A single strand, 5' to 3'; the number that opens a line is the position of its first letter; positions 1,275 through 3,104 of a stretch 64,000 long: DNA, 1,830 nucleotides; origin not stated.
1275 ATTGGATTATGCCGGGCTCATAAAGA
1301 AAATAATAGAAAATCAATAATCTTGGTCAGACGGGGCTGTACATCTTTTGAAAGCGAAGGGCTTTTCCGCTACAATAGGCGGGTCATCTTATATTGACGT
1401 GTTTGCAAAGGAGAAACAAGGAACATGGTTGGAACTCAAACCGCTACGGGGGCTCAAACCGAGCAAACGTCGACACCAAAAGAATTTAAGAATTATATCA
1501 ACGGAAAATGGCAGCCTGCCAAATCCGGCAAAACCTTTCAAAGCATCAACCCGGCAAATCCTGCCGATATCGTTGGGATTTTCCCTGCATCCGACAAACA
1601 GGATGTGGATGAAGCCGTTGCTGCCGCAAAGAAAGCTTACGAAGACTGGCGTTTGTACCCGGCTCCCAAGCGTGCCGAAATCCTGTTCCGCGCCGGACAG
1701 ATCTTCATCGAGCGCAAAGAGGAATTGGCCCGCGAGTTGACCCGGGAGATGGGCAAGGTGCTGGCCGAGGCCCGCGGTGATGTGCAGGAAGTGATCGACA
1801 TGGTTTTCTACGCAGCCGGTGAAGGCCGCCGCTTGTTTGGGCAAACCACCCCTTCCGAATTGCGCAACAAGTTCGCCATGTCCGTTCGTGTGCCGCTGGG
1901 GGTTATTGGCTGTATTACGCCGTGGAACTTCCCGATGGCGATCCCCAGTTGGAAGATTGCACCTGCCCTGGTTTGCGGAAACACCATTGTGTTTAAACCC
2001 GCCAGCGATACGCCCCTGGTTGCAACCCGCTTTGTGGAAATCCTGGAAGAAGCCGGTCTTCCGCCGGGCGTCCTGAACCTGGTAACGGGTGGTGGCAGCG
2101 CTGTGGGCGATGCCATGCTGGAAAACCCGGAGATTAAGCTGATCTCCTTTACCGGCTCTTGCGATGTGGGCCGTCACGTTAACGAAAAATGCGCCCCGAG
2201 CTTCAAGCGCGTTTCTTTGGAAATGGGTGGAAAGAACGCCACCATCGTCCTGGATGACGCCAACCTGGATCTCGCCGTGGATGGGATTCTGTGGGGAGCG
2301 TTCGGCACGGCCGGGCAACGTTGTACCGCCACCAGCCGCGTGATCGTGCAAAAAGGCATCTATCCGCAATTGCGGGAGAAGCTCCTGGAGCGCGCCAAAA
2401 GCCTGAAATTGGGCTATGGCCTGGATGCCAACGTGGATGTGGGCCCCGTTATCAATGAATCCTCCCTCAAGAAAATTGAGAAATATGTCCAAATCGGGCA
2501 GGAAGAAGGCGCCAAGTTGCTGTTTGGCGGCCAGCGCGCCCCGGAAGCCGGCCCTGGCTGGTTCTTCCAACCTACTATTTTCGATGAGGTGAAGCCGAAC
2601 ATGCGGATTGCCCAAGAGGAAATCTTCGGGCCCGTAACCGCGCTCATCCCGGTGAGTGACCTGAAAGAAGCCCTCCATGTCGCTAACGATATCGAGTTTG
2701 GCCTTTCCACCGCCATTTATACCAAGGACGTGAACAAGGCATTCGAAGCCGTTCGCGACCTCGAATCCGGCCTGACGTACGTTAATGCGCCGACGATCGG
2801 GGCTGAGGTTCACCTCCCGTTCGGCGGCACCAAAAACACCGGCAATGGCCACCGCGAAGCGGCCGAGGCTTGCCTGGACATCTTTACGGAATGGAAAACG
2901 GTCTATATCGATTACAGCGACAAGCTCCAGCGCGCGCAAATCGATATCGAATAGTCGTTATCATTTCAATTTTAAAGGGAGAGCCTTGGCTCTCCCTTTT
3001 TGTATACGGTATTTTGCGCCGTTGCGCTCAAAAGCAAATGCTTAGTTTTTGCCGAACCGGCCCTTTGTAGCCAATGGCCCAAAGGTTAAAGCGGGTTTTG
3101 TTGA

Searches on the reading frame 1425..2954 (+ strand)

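Call 19: search_protein_families(library=ncbifam, proteins=[window:1425-2954:+], max_evalue=0.00001)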
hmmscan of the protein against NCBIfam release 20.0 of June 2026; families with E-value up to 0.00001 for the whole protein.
window:1425-2954:+ (509 aa): 44 families (the best 25 are shown)
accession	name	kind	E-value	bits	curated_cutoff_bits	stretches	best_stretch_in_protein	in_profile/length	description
NF042993.1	AlphKGSA_gudD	equivalog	2.3e-173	577.4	770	1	19-495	2-480/481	alpha-ketoglutaric semialdehyde dehydrogenase GucD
NF052305.1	DioxValDhHalo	equivalog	4.4e-160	533.7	750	1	19-497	3-483/483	2,5-dioxovalerate dehydrogenase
TIGR02299.1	HpaE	equivalog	9.4e-136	453.2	638.35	1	22-498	2-479/488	5-carboxymethyl-2-hydroxymuconate semialdehyde dehydrogenase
NF002852.0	PRK03137.1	subfamily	3e-134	448.6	648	1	15-493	31-510/514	L-glutamate gamma-semialdehyde dehydrogenase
TIGR01804.1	BADH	equivalog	1.7e-131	438.9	668.6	1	24-491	1-467/467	betaine-aldehyde dehydrogenase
NF009725.0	PRK13252.1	equivalog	2.1e-127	425.6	593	1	19-498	5-482/488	betaine-aldehyde dehydrogenase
TIGR01237.1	D1pyr5carbox2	equivalog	1.5e-125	419.9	659.65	1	17-493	29-507/511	L-glutamate gamma-semialdehyde dehydrogenase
TIGR01780.1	SSADH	subfamily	2.2e-120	402.6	646.35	1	42-490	3-447/448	succinate-semialdehyde dehydrogenase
NF045735.1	PaDhStyDPseudo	equivalog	1.7e-119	399.6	850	1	24-497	6-483/483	phenylacetaldehyde dehydrogenase StyD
NF010000.0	PRK13473.1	subfamily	9.6e-119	397.1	615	1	22-495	4-472/475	aminobutyraldehyde dehydrogenase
NF050084.1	pip_6_carb_DH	equivalog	5.5e-117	391.6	730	1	43-505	4-470/475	L-piperidine-6-carboxylate dehydrogenase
NF008415.0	PRK11241.1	equivalog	8.7e-117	390.7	828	1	22-492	12-477/482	NADP-dependent succinate-semialdehyde dehydrogenase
NF040648.1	lactal_redase_Meth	equivalog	4.3e-116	388.7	650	1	24-495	2-462/463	lactaldehyde dehydrogenase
NF040792.1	glyc_ald_dh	equivalog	2e-114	383.2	760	1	22-500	2-478/488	D-glyceraldehyde dehydrogenase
NF007497.0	PRK10090.1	equivalog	5.5e-113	378.3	500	1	17-496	3-478/480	aldehyde dehydrogenase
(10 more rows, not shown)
